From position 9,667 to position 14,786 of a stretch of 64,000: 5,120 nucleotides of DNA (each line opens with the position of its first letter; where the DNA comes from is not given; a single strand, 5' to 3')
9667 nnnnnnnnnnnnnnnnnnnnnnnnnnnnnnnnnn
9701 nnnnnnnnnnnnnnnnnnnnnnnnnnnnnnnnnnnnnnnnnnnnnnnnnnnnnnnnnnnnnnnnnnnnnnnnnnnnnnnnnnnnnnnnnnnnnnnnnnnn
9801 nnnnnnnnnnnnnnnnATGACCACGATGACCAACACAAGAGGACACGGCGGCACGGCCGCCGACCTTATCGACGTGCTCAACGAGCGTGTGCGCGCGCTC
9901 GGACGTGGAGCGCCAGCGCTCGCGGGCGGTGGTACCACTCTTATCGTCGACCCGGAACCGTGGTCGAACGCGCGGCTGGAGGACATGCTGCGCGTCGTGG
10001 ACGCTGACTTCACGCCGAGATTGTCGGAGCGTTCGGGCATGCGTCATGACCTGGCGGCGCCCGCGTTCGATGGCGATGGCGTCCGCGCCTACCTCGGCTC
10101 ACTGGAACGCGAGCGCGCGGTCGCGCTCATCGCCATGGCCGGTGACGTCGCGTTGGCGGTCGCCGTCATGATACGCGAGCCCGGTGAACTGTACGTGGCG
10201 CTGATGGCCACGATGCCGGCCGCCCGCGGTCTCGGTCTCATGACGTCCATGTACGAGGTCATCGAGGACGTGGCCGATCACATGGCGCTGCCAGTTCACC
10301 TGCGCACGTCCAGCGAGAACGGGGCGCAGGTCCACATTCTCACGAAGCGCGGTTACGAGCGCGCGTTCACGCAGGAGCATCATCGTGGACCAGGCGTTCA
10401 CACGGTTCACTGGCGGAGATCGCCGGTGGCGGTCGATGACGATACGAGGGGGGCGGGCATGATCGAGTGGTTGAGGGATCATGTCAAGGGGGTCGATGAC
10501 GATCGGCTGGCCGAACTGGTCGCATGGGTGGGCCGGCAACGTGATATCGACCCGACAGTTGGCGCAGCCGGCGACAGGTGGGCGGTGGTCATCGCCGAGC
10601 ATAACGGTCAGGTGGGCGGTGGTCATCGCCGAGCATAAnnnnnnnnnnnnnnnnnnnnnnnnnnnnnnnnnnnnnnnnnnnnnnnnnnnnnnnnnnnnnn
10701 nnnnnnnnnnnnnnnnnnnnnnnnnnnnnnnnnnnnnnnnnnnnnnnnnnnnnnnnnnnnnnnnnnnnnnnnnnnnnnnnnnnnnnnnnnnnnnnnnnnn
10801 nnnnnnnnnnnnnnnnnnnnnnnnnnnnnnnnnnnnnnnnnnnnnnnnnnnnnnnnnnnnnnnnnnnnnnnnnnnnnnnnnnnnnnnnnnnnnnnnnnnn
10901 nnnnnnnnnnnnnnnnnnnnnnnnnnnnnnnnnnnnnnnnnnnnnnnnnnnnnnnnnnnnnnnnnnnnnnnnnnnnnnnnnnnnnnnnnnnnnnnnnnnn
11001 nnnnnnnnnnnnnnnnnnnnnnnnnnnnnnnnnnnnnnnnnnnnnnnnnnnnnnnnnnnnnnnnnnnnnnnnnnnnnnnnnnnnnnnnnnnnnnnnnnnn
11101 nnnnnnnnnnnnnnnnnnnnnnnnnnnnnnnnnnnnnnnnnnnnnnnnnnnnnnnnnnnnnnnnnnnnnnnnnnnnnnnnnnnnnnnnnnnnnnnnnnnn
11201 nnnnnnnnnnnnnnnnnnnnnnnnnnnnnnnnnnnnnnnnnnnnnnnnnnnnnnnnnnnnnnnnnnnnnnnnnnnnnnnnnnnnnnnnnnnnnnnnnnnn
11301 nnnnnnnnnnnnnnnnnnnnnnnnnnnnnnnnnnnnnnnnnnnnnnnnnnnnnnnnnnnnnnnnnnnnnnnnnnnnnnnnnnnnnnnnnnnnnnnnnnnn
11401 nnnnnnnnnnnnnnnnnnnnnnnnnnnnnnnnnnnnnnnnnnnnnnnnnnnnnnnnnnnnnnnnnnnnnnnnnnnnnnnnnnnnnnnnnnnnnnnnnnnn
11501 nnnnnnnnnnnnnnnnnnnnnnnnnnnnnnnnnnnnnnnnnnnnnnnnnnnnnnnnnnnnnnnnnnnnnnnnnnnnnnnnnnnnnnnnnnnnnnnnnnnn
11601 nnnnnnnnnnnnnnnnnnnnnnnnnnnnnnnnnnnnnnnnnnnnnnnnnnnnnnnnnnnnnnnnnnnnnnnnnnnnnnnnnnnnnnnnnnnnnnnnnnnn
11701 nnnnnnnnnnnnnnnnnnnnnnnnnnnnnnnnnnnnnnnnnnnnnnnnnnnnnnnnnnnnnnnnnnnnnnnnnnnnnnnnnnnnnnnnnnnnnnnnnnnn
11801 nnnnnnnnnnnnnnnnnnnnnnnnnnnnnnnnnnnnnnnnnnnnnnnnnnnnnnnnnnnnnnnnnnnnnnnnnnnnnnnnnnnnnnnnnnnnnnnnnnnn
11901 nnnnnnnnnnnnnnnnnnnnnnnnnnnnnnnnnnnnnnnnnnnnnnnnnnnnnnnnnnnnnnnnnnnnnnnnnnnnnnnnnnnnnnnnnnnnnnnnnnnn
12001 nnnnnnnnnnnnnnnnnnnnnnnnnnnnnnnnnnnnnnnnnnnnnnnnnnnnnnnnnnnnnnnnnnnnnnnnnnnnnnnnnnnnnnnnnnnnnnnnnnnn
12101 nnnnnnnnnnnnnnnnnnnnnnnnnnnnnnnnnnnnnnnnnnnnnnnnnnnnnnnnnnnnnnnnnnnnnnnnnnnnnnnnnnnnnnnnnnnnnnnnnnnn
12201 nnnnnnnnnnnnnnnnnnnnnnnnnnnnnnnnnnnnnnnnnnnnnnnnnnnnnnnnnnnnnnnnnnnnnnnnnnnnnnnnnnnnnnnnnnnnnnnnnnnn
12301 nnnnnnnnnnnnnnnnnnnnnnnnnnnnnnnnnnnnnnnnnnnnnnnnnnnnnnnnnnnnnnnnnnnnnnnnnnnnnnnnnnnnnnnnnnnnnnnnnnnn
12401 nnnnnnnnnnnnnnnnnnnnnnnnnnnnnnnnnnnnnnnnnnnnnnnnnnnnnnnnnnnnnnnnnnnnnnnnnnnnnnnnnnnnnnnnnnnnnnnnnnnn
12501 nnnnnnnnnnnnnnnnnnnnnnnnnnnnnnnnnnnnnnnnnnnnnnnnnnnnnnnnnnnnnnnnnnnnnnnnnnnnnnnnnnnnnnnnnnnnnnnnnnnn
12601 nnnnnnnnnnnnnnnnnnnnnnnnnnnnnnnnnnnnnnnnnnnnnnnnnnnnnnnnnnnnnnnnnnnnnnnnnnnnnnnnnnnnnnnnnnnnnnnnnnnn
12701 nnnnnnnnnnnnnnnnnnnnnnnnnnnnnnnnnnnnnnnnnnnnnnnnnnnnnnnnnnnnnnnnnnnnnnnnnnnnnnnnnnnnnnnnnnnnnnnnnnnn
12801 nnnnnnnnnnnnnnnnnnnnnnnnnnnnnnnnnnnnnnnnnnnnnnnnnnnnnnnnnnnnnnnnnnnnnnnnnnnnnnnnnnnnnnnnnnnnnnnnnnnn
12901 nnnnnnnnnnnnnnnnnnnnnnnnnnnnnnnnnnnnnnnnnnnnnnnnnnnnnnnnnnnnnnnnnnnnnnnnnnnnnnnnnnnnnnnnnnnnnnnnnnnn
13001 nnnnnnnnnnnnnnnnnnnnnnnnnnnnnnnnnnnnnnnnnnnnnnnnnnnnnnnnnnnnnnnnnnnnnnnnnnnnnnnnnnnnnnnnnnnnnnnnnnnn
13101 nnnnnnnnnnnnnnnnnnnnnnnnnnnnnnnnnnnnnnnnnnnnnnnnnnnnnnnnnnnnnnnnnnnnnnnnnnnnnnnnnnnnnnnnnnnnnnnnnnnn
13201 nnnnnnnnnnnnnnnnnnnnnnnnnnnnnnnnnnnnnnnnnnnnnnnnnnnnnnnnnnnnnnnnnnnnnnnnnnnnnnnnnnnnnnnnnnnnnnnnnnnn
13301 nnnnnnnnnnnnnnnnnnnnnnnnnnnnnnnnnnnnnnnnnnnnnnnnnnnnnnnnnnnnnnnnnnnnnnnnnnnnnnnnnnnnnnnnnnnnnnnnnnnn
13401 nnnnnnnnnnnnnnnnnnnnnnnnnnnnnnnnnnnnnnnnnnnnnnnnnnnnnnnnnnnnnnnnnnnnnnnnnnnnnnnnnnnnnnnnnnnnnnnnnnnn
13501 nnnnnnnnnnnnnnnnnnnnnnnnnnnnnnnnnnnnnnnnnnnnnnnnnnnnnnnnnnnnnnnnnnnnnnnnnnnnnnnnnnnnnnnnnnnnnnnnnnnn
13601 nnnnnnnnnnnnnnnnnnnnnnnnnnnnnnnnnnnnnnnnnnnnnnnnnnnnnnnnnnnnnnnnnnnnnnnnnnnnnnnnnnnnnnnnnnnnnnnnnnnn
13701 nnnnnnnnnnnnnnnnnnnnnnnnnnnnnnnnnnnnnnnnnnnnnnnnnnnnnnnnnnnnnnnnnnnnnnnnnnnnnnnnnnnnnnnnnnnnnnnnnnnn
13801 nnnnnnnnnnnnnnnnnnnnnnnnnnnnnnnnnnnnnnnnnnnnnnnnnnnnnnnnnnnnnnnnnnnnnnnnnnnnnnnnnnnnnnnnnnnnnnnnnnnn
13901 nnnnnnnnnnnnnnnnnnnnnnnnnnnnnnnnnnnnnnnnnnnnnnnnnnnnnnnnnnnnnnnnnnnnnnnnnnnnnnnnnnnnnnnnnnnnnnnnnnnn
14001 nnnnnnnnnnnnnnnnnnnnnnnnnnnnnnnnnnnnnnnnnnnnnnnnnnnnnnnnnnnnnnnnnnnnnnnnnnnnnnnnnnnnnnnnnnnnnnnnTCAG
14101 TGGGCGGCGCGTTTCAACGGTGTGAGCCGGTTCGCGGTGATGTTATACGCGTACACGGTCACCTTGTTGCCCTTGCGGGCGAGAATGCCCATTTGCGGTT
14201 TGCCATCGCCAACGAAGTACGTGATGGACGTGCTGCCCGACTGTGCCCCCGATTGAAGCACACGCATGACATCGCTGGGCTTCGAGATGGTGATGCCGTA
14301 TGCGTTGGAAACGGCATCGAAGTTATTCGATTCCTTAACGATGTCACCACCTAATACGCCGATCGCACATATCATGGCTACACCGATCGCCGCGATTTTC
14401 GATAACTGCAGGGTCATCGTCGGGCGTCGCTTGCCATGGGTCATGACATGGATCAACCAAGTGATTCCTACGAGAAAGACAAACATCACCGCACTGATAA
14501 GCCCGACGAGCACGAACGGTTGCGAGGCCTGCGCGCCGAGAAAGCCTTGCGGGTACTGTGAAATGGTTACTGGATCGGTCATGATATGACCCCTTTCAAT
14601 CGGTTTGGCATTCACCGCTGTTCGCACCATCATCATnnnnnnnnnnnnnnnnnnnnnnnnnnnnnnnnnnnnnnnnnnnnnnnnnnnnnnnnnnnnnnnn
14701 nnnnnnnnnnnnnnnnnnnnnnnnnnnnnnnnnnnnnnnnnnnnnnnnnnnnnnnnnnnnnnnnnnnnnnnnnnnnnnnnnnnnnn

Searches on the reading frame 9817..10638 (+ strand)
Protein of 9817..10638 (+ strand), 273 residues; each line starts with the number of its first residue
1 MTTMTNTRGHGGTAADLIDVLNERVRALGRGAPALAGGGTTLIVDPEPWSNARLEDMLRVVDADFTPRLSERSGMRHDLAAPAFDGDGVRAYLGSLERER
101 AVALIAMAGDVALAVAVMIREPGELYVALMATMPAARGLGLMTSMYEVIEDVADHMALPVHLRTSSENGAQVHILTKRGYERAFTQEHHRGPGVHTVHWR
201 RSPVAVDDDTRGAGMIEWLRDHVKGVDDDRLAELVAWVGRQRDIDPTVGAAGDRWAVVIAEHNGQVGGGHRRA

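Call 11: search_protein_families(library=pfam, proteins=[window:9817-10638:+], max_evalue=0.01)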
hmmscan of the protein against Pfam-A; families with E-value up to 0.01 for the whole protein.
window:9817-10638:+ (273 aa): 2 families
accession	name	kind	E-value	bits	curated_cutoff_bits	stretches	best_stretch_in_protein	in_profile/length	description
PF13480.13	Acetyltransf_6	-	1.5e-05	25.6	22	1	55-155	32-127/143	Acetyltransferase (GNAT) domain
PF00583.31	Acetyltransf_1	-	0.00019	22.1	20.7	1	96-180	28-116/116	Acetyltransferase (GNAT) family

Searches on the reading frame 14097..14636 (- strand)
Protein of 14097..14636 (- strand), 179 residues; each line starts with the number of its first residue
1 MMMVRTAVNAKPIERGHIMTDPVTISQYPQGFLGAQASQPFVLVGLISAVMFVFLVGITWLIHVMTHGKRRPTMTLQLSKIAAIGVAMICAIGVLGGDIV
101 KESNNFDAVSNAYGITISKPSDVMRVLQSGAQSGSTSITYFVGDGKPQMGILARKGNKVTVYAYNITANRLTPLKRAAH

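Call 8: search_protein_families(library=pfam, proteins=[window:14097-14636:-], max_evalue=0.01)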
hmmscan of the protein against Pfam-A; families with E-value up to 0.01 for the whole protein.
window:14097-14636:- (179 aa): 1 family
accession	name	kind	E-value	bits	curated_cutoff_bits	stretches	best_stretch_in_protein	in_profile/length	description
PF20394.4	DUF6688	-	0.0022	18.1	26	1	39-86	110-157/248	DUF6688 N-terminal domain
